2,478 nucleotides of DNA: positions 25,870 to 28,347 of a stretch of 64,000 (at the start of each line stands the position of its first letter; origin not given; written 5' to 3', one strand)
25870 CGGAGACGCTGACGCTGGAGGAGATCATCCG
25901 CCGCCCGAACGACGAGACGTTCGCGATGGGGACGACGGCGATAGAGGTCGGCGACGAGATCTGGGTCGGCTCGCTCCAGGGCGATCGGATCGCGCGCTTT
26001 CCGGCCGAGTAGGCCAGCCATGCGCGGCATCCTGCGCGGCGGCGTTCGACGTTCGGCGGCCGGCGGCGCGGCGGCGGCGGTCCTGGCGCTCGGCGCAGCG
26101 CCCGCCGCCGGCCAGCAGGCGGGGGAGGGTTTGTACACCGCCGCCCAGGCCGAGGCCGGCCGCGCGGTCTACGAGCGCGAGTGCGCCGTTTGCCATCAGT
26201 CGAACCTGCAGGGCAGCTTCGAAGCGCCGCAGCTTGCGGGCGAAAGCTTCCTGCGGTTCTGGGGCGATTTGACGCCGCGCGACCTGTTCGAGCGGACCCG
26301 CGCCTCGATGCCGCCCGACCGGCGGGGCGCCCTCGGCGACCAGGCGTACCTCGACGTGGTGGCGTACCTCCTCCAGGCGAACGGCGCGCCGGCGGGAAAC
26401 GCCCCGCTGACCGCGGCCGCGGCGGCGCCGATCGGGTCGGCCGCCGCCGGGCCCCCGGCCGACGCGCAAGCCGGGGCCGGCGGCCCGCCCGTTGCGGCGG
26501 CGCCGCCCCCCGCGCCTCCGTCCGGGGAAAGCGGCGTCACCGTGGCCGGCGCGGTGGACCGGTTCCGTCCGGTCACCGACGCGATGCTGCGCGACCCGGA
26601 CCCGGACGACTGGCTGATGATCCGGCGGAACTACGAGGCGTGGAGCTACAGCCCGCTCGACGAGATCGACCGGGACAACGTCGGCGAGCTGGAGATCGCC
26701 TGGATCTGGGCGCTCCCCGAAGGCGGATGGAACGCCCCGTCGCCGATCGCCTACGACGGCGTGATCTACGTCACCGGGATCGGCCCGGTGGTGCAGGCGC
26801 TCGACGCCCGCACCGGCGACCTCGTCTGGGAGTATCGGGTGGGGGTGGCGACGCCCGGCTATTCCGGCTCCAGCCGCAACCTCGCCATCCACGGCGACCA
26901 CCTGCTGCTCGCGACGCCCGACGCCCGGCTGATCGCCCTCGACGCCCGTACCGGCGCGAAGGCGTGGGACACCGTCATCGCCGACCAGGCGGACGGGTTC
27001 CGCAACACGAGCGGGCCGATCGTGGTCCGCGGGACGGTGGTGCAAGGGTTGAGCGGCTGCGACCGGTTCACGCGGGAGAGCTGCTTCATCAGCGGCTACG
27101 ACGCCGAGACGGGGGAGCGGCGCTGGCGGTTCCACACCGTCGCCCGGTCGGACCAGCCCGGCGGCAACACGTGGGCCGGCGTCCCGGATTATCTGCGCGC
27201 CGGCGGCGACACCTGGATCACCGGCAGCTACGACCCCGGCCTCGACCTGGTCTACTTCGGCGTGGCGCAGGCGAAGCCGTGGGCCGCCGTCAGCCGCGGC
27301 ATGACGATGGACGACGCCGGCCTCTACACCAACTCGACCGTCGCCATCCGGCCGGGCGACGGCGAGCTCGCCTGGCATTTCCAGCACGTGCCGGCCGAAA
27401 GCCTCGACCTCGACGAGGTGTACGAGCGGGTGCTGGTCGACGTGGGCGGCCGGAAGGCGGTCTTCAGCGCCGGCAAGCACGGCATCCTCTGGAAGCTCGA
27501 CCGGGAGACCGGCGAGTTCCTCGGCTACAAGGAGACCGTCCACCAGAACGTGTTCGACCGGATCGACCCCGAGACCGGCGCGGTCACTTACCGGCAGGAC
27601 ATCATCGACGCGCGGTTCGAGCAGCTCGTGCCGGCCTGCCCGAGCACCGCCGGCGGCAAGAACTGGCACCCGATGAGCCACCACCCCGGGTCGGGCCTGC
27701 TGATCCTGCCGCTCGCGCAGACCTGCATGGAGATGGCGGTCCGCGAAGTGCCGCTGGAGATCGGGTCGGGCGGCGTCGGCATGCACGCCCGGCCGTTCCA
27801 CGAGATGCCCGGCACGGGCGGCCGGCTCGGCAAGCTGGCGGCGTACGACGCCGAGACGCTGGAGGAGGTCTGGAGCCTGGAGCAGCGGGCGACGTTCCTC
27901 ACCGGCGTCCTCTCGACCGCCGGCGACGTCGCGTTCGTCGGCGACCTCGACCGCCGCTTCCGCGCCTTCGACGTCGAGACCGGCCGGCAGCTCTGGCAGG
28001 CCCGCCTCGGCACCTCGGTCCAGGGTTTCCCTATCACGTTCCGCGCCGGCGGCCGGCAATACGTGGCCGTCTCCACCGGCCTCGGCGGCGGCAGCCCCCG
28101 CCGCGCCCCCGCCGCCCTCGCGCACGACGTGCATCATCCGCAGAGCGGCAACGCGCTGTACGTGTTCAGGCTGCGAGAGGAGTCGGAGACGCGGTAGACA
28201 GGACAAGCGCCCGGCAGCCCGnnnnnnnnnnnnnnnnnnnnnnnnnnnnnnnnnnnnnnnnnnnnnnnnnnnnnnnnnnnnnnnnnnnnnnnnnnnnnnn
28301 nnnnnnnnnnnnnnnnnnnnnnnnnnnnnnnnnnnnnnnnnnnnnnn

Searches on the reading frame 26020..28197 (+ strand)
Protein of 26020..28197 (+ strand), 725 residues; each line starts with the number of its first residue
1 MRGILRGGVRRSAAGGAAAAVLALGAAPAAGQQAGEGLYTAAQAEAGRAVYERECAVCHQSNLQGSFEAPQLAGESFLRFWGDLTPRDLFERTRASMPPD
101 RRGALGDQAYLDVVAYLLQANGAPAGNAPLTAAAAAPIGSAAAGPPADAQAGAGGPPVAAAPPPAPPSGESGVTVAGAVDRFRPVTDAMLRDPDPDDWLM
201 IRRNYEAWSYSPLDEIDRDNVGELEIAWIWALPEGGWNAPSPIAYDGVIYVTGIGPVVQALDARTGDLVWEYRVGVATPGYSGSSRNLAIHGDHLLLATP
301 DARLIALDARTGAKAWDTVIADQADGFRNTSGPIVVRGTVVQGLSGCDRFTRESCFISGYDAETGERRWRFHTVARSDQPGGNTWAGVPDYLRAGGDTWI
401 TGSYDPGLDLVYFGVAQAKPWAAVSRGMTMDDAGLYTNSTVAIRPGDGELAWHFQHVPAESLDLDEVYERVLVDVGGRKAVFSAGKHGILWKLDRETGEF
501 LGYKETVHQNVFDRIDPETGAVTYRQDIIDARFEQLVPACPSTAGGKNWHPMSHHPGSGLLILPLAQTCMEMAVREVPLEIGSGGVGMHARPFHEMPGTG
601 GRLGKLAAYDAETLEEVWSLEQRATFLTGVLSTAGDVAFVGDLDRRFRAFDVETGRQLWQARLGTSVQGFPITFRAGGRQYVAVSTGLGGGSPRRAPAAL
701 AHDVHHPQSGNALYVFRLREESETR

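Call 82: search_protein_families(library=pfam, proteins=[window:26020-28197:+], max_evalue=0.00001)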
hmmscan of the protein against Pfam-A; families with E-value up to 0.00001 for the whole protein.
window:26020-28197:+ (725 aa): 5 families
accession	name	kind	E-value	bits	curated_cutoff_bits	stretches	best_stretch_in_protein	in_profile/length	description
PF01011.28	PQQ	-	1.8e-63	215.7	26.7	2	198-499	1-333/595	Glucose/ethanol/alcohol dehydrogenase, beta-propeller domain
PF13360.13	PQQ_2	-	2.4e-26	93.3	27.6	2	235-369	62-193/233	Outer membrane protein assembly factor BamB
PF13570.13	Beta-prop_ACSF4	-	8.7e-08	32.4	133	0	604-681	29-107/329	Beta-alanine-activating enzyme, beta-propeller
PF13442.11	Cytochrome_CBB3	-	3.1e-07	31.1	27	1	42-117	1-68/68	Cytochrome C oxidase, cbb3-type, subunit III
PF00034.26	Cytochrom_C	-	5.5e-06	28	21.3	0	44-119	1-88/90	Cytochrome c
